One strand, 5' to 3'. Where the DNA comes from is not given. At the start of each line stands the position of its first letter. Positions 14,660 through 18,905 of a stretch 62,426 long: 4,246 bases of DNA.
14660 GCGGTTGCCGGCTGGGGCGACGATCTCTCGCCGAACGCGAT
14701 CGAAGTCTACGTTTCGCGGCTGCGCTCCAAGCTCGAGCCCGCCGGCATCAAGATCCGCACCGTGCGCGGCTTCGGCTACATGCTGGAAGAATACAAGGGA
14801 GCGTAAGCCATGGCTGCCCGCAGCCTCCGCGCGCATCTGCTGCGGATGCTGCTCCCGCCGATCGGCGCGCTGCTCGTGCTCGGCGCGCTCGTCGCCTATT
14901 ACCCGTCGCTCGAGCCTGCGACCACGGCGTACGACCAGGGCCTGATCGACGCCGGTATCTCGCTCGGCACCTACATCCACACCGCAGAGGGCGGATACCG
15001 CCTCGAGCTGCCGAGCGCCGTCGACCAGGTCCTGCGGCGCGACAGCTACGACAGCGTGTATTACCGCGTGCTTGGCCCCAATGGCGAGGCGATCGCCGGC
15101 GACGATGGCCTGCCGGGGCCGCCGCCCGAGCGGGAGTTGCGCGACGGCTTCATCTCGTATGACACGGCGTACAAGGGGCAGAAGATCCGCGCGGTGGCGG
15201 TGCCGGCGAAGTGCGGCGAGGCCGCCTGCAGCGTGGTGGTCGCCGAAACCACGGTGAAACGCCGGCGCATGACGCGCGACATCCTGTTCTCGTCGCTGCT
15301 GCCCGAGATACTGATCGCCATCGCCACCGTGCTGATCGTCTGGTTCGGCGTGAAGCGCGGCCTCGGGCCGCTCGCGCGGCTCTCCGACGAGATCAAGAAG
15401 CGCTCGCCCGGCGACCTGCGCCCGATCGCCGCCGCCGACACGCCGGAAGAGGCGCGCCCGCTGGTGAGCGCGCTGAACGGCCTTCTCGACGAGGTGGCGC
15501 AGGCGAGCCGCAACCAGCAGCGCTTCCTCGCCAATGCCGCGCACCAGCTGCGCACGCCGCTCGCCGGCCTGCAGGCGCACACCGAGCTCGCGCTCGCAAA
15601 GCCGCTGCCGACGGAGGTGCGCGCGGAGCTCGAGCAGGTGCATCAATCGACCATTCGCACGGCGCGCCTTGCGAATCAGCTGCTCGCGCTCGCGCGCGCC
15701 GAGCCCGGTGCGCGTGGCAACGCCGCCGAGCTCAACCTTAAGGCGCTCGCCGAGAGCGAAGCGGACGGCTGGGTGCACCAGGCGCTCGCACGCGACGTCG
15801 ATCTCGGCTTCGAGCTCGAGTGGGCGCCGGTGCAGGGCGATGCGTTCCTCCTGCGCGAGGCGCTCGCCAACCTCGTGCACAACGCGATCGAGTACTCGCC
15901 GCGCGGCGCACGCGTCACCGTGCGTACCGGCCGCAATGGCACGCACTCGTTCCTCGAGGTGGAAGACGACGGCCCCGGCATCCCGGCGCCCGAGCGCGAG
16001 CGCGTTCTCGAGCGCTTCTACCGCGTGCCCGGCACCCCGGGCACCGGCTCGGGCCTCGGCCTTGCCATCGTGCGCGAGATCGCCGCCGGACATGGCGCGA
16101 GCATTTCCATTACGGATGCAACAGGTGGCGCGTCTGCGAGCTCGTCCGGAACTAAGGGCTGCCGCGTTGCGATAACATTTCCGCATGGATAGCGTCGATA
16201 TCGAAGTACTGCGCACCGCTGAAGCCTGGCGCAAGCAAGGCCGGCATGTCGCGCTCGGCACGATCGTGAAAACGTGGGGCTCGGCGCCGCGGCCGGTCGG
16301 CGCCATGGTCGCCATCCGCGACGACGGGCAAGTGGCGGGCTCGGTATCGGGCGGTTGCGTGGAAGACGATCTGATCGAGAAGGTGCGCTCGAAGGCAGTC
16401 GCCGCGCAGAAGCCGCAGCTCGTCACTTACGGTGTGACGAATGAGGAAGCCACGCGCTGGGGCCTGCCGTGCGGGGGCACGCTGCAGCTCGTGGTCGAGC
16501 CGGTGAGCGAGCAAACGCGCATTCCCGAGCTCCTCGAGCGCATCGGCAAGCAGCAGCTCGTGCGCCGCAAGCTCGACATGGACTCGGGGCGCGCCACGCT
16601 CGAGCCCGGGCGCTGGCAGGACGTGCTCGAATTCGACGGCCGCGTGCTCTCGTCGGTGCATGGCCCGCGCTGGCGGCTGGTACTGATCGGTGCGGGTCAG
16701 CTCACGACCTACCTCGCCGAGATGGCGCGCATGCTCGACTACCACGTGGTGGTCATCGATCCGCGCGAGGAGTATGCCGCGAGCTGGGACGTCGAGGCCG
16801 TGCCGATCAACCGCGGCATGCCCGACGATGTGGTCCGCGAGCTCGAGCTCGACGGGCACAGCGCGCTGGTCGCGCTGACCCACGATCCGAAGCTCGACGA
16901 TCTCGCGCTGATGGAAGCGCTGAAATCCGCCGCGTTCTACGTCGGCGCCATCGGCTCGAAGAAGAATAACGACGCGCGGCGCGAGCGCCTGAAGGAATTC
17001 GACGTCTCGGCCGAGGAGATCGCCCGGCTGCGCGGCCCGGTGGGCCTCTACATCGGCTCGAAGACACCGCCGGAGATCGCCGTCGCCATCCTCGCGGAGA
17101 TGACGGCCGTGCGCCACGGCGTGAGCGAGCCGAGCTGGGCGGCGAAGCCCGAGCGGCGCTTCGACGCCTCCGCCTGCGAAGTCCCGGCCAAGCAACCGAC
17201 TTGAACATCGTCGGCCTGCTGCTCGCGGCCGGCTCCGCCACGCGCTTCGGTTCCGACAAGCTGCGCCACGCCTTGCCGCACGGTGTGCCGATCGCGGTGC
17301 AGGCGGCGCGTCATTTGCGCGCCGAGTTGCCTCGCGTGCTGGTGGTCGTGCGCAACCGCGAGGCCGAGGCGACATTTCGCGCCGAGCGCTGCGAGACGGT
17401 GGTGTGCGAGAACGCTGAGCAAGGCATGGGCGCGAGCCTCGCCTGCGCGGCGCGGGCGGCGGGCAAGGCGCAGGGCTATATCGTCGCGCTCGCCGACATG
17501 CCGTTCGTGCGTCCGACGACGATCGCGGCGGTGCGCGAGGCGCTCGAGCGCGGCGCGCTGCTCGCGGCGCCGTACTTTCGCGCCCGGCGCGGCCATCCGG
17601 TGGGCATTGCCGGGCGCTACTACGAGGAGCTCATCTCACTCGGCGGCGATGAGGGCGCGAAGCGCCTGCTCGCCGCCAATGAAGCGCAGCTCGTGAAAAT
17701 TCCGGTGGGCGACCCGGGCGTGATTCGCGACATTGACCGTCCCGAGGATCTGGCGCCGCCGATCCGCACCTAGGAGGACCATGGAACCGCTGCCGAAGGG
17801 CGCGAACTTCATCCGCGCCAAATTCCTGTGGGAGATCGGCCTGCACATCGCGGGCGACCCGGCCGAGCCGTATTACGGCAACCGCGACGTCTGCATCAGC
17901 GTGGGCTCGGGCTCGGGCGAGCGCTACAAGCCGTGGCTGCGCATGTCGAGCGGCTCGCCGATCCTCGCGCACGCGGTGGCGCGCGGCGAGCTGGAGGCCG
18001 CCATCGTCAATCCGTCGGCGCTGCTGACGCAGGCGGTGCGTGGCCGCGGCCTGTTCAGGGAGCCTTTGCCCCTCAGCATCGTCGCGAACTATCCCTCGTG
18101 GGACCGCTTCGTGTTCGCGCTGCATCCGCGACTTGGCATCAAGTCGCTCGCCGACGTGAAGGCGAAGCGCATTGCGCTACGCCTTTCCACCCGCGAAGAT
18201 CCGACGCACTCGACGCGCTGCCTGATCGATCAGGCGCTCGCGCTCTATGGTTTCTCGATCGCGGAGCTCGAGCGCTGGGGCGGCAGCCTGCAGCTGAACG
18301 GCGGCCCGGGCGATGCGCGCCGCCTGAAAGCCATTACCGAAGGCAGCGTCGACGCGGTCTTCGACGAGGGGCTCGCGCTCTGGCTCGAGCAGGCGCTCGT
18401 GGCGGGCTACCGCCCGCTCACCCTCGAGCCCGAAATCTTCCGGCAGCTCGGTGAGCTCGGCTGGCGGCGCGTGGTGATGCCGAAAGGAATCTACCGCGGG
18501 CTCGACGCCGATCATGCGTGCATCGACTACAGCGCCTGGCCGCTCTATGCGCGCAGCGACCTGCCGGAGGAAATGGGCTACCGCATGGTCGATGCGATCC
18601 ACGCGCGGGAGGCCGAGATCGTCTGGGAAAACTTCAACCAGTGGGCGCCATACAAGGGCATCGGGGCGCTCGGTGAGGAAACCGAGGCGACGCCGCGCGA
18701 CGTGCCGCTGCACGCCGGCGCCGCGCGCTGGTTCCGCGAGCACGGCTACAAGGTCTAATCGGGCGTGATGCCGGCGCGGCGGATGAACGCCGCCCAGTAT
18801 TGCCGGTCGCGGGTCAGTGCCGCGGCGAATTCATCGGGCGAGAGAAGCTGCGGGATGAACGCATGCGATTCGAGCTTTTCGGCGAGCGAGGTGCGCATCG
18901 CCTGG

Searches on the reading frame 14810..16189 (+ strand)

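Call 49: search_protein_families(library=pfam, proteins=[window:14810-16189:+], max_evalue=0.00001)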
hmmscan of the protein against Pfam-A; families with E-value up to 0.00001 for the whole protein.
window:14810-16189:+ (460 aa): 3 families
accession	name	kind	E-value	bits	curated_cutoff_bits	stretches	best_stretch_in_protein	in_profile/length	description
PF08521.16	2CSK_N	-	1e-29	103.8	23.2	1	20-158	3-140/140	Two-component sensor kinase N-terminal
PF02518.31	HATPase_c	-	5.9e-22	78.6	26.4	1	343-458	1-108/111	Histidine kinase-, DNA gyrase B-, and HSP90-like ATPase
PF00512.31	HisKA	-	1.3e-14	54.4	26.9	1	236-300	2-66/66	His Kinase A (phospho-acceptor) domain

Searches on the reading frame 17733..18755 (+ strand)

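Call 50: search_protein_families(library=pfam, proteins=[window:17733-18755:+], max_evalue=0.00001)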
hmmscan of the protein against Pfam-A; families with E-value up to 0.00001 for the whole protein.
window:17733-18755:+ (341 aa): 1 family
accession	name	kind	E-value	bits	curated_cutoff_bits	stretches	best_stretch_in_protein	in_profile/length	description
PF16868.10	NMT1_3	-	1.8e-13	51.2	27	1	72-338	38-289/289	NMT1-like family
